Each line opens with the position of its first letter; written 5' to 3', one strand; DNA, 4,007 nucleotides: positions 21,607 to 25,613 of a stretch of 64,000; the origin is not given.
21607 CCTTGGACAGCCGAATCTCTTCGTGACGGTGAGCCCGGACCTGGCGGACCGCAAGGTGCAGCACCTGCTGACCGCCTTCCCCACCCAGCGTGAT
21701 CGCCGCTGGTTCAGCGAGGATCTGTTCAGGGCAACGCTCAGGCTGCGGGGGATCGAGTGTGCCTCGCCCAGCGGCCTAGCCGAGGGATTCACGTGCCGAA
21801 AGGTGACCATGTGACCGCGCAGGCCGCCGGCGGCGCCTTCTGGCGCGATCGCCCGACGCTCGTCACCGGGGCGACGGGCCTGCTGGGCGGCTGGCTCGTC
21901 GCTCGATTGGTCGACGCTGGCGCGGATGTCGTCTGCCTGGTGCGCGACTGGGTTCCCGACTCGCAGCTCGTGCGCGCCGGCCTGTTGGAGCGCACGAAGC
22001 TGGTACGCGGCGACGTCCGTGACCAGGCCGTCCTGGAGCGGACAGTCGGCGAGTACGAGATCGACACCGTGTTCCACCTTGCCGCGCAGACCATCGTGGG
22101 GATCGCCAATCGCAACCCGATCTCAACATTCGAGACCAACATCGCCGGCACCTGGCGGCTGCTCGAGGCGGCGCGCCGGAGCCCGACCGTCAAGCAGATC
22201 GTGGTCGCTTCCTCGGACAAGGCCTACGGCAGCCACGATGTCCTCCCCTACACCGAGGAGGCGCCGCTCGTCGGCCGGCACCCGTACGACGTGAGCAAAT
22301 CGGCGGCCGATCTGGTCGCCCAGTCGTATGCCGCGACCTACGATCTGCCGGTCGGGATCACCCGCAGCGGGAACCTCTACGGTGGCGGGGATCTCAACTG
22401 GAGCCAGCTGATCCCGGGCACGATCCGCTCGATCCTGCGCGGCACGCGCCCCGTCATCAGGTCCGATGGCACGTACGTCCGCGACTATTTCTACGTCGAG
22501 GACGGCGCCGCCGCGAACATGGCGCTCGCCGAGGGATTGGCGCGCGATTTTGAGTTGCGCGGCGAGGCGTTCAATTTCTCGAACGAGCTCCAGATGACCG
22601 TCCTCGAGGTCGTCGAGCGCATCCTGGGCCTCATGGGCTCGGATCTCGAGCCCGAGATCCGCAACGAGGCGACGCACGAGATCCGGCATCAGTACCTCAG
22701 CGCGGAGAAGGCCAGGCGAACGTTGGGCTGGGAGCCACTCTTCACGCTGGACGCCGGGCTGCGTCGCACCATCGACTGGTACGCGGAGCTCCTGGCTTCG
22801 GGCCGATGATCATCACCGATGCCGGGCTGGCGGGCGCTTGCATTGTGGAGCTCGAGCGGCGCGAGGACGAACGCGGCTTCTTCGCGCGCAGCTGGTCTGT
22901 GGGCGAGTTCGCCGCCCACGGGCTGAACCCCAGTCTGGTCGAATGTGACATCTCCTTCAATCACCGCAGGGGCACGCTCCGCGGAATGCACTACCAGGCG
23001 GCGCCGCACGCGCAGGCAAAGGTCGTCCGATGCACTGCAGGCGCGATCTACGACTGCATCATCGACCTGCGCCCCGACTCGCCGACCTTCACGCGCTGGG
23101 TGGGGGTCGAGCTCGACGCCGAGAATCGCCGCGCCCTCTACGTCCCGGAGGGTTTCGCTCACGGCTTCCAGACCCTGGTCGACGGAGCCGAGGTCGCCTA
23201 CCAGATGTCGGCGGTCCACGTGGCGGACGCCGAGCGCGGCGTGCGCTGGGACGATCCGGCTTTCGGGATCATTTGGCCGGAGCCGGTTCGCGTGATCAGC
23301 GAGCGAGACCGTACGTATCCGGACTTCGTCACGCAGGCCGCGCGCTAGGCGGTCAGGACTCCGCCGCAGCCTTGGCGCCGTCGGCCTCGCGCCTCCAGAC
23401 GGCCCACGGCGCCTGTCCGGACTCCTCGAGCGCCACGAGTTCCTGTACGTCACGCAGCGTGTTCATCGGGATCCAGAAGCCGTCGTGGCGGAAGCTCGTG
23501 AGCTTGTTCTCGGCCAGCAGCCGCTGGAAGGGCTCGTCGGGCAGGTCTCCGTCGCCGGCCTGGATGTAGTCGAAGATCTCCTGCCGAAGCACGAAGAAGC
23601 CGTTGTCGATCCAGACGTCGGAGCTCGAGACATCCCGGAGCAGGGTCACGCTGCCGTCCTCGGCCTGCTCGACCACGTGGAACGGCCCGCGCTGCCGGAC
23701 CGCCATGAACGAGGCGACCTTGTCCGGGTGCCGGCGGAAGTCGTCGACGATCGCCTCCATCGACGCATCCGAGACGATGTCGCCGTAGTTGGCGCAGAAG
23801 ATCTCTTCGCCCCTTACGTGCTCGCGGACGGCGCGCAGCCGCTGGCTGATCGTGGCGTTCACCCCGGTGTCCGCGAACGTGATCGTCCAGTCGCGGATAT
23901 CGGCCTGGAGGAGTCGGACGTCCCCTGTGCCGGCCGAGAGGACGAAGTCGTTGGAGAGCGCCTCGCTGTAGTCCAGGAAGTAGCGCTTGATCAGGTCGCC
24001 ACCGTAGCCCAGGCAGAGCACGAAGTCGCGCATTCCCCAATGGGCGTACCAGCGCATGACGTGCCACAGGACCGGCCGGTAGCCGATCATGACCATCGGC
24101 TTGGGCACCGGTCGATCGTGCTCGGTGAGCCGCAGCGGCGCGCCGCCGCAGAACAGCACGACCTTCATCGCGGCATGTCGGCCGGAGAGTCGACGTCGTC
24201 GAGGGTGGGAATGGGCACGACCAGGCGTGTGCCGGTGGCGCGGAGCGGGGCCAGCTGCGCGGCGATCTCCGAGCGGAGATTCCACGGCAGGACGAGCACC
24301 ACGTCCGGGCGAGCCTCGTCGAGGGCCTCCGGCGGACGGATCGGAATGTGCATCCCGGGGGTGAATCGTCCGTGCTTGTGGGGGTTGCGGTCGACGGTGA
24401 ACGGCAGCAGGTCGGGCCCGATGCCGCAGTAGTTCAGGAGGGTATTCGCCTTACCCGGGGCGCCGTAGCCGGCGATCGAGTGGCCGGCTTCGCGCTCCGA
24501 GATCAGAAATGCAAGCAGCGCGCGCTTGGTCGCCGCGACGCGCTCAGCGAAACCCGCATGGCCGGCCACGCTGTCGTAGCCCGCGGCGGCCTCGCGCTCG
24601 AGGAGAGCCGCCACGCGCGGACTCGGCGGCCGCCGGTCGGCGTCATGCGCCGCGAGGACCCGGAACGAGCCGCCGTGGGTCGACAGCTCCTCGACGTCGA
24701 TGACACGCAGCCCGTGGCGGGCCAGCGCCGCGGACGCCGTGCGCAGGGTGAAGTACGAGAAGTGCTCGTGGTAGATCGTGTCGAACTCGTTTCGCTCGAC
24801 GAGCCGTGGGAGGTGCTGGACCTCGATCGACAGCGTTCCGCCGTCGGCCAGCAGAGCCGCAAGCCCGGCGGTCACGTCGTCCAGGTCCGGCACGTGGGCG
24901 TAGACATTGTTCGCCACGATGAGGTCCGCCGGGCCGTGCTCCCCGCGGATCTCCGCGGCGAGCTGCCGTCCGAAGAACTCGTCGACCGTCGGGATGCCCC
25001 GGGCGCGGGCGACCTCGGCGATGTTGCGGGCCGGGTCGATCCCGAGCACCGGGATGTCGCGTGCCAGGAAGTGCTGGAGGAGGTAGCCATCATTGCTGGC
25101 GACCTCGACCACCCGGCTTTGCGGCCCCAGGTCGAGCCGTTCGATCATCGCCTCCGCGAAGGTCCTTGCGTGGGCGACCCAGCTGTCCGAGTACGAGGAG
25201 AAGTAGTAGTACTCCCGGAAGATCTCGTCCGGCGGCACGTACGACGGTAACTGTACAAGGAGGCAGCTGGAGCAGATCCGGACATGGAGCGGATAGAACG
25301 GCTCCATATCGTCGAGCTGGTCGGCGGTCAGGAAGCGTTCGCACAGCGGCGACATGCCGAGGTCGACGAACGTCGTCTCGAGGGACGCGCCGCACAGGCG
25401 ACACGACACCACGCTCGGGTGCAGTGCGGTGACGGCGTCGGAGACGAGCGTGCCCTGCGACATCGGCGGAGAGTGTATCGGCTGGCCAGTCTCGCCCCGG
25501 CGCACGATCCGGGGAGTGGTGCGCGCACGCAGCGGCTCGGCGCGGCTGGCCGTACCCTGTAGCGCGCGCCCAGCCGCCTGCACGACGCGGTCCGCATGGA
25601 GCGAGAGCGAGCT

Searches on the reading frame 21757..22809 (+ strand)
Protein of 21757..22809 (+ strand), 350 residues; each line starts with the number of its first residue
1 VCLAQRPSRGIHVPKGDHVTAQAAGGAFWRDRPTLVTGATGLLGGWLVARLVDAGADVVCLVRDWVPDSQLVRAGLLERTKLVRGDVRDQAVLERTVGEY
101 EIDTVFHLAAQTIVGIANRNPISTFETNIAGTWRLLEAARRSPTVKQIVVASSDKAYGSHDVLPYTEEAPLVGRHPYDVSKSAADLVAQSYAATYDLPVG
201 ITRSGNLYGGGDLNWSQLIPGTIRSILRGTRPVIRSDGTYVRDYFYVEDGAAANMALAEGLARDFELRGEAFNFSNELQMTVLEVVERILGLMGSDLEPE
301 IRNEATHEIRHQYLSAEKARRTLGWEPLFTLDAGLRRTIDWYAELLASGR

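Call 16: search_protein_families(library=pfam, proteins=[window:21757-22809:+], max_evalue=0.0001)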
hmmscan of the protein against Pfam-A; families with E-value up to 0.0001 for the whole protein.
window:21757-22809:+ (350 aa): 9 families
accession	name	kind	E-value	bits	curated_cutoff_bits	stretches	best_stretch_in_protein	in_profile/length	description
PF16363.11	GDP_Man_Dehyd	-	7.2e-50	170.7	27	1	35-338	1-332/332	GDP-mannose 4,6 dehydratase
PF01370.27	Epimerase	-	3.2e-48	164.7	20.9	1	35-260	2-227/240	NAD dependent epimerase/dehydratase family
PF02719.21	Polysacc_synt_2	-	6.1e-18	65.4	20.2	1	35-163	2-138/293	Polysaccharide biosynthesis protein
PF01073.25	3Beta_HSD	-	5.9e-13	48.9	22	1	35-277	1-251/280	3-beta hydroxysteroid dehydrogenase/isomerase family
PF07993.18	NAD_binding_4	-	1.1e-12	48.1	20.1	1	36-231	1-235/258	Male sterility protein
PF04321.23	RmlD_sub_bind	-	2.5e-10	40.4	27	1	34-301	3-238/287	RmlD substrate binding domain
PF13460.12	NAD_binding_10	-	1.4e-06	28.8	27.2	1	38-190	1-134/184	NAD(P)H-binding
PF05368.20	NmrA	-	1.6e-06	28.3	27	1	35-150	6-104/298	NmrA-like family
PF08659.16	KR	-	6.9e-06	26.5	22.6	1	35-161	4-145/180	KR domain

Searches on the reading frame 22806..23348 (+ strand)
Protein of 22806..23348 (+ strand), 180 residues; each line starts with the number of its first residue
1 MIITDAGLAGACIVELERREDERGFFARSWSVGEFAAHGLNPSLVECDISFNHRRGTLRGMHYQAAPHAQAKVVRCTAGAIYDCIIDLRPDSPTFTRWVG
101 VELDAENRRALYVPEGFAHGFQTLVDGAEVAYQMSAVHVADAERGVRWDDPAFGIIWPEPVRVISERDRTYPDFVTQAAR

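Call 16: search_protein_families(library=pfam, proteins=[window:22806-23348:+], max_evalue=0.0001)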
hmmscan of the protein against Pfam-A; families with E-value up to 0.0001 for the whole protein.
window:22806-23348:+ (180 aa): 1 family
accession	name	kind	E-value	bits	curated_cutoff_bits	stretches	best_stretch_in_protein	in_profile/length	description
PF00908.23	dTDP_sugar_isom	-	1.1e-61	207.9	27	1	8-174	4-166/168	dTDP-4-dehydrorhamnose 3,5-epimerase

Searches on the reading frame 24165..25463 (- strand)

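Call 9: search_protein_families(library=pfam, proteins=[window:24165-25463:-])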
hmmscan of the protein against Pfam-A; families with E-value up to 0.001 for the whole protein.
window:24165-25463:- (432 aa): 6 families
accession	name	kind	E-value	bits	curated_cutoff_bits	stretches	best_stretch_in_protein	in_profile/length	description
PF08484.17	Methyltransf_14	-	3.1e-61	206.3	23.5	1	262-419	2-160/160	C-methyltransferase C-terminal domain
PF08421.16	Methyltransf_13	-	1.5e-25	89.6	31.3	1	21-82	1-62/62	Putative zinc binding domain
PF13489.12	Methyltransf_23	-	6.9e-17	62.1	27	1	101-256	7-163/164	Methyltransferase domain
PF08242.18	Methyltransf_12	-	3.9e-10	40.8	30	1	119-211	1-98/98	Methyltransferase domain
PF13649.12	Methyltransf_25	-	6.3e-06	27.2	27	1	118-209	1-97/97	Methyltransferase domain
PF08241.18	Methyltransf_11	-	6.9e-05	23.8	21.2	1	120-212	2-94/95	Methyltransferase domain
